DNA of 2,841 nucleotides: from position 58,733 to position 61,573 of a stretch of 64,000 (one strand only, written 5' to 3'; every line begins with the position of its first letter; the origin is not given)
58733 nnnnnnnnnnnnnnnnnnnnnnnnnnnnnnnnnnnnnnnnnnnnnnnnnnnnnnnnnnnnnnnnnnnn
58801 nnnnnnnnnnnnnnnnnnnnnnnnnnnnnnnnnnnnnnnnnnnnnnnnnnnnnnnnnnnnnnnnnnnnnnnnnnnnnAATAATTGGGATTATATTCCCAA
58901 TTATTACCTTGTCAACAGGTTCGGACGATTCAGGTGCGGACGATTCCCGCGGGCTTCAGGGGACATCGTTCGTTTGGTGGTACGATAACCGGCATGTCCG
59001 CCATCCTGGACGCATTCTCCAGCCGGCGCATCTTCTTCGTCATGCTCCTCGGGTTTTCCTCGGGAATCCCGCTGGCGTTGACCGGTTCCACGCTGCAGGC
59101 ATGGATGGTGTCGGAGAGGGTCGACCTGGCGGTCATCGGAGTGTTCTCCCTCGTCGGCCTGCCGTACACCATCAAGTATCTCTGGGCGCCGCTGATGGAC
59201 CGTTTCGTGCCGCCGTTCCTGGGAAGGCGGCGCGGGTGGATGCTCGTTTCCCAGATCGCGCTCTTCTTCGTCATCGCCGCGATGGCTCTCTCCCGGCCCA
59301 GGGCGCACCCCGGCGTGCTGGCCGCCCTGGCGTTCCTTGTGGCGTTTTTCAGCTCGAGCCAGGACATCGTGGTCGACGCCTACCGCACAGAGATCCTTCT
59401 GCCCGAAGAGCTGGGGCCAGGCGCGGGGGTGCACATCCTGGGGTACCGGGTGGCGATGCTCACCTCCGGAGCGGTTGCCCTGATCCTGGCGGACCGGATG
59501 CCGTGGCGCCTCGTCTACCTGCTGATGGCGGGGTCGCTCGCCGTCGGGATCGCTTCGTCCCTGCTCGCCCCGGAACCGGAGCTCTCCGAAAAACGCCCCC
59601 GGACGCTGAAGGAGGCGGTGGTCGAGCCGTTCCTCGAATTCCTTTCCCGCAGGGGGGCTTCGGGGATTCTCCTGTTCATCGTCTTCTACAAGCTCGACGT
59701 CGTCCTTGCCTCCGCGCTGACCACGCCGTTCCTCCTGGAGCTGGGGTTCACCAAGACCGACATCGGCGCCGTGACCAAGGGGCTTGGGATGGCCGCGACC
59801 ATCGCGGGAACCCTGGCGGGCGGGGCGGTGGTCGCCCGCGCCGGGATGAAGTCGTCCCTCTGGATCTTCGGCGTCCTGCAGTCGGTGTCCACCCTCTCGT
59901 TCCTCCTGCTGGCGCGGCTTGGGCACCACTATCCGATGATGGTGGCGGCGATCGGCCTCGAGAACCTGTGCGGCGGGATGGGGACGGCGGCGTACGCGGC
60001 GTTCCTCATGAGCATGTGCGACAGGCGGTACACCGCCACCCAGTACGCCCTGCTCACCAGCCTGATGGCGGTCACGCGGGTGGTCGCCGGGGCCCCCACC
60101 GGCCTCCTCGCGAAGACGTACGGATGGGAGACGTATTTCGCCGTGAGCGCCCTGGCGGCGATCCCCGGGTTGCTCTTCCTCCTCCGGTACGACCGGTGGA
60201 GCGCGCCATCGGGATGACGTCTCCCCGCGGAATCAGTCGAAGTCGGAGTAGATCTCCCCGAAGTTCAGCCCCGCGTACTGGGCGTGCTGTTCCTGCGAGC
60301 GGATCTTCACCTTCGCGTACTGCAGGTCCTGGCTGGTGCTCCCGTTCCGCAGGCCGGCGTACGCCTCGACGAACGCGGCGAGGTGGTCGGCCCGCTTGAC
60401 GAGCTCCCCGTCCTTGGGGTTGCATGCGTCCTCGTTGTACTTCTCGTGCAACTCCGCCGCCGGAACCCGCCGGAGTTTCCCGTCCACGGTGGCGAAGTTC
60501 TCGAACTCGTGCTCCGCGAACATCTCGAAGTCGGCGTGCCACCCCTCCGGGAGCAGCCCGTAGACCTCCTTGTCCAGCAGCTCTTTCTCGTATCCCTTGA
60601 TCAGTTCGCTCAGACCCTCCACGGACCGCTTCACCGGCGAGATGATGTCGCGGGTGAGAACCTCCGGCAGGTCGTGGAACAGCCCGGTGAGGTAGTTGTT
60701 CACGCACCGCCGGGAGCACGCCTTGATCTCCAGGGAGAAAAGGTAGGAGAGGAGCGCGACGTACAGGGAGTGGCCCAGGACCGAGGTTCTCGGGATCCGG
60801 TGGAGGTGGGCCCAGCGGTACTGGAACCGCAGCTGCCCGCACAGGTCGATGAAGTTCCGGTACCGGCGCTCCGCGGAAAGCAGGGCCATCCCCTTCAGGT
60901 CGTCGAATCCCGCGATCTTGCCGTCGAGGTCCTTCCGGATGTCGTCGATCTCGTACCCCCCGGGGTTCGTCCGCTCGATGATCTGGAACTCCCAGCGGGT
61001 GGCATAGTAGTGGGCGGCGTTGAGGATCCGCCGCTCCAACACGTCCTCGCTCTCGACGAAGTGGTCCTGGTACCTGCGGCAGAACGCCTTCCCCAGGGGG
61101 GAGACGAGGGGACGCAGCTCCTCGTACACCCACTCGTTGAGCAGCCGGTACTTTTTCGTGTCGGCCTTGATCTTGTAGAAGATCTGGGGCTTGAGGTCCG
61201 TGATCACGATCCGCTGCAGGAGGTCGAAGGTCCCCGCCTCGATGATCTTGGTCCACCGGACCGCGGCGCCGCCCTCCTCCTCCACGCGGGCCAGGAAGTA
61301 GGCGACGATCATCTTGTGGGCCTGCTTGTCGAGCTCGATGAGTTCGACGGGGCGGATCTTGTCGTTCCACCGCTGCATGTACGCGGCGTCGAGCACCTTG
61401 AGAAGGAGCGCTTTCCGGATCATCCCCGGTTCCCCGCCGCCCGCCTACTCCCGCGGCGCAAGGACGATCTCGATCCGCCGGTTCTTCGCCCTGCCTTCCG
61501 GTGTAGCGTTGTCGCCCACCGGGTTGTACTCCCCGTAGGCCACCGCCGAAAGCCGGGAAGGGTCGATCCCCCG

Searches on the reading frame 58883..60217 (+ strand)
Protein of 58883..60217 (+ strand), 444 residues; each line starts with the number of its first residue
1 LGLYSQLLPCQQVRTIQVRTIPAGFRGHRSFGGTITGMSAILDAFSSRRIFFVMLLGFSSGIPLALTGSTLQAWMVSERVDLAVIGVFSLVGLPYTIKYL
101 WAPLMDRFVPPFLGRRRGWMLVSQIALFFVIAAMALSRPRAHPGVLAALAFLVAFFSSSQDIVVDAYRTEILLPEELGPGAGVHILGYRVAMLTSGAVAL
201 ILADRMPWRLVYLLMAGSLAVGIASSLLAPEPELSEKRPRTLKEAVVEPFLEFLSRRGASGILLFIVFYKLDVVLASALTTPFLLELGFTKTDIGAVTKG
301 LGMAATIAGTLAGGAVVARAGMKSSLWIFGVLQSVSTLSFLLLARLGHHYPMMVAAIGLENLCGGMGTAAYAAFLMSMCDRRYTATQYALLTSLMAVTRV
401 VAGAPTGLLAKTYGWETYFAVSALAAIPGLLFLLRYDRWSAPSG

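Call 3: search_protein_families(library=pfam, proteins=[window:58883-60217:+], max_evalue=0.01)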
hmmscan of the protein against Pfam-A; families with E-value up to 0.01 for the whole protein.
window:58883-60217:+ (444 aa): 3 families
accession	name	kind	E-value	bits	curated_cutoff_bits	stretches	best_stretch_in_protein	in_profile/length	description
PF07690.21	MFS_1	-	1.2e-25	90.7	33.4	2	54-344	2-289/347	Major Facilitator Superfamily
PF13000.13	Acatn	-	5.2e-13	48.8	23.7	1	50-202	2-177/546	Acetyl-coenzyme A transporter 1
PF03092.22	BT1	-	0.00012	21.4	22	1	70-414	11-382/432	BT1 family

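Call 4: search_protein_families(library=ncbifam, proteins=[window:58883-60217:+], max_evalue=0.01)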
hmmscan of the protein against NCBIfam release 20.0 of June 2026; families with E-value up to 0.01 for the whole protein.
window:58883-60217:+ (444 aa): 6 families
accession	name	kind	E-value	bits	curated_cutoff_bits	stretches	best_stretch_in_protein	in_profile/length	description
TIGR00901.2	2A0125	subfamily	4.7e-144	480.1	350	1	46-433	2-415/417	AmpG family muropeptide MFS transporter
NF008867.0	PRK11902.1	equivalog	2.4e-140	468.2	656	1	39-434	4-401/419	muropeptide transporter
NF008238.0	PRK11010.1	equivalog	1.6e-135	452.7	756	1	40-434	4-400/492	muropeptide MFS transporter AmpG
TIGR02718.1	sider_RhtX_FptX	subfamily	6.9e-39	133.9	356.15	1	53-432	6-386/390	RhtX/FptX family siderophore transporter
TIGR00900.1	2A0121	subfamily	4.5e-08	32.8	319.6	2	299-434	40-175/364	H+ Antiporter protein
TIGR00880.1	2_A_01_02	superfamily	3.3e-05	24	131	1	100-231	13-140/141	multidrug resistance protein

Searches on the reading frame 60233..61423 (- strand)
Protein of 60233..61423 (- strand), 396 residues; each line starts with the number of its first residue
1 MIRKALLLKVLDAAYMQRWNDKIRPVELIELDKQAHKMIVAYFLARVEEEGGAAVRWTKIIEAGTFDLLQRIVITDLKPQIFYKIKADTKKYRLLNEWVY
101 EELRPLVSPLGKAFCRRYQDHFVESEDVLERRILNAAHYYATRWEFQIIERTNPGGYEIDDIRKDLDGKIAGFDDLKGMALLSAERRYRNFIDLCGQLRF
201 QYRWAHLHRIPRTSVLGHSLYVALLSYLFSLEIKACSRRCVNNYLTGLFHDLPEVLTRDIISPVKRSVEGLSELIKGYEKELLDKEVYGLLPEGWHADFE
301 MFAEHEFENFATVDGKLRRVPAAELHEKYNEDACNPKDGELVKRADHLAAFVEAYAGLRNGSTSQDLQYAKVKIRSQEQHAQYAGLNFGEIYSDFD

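Call 3: search_protein_families(library=pfam, proteins=[window:60233-61423:-], max_evalue=0.01)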
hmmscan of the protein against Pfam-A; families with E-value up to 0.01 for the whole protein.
window:60233-61423:- (396 aa): 3 families
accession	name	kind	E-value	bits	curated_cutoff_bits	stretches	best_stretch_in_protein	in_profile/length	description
PF13023.12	HD_3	-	1.4e-26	93.8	22.5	1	195-368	1-158/165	HD domain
PF12917.13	YfbR-like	-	2.2e-22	80.1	25.9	1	191-304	2-117/182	5'-deoxynucleotidase YfbR-like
PF01966.28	HD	-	0.00059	20.5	22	1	215-350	1-115/116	HD domain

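Call 4: search_protein_families(library=ncbifam, proteins=[window:60233-61423:-], max_evalue=0.01)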
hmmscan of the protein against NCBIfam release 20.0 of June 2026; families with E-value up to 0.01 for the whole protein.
window:60233-61423:- (396 aa): 1 family
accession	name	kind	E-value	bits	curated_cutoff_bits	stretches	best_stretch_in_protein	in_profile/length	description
NF003009.0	PRK03826.1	equivalog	9.5e-12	45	122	1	191-305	6-122/197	5'-deoxynucleotidase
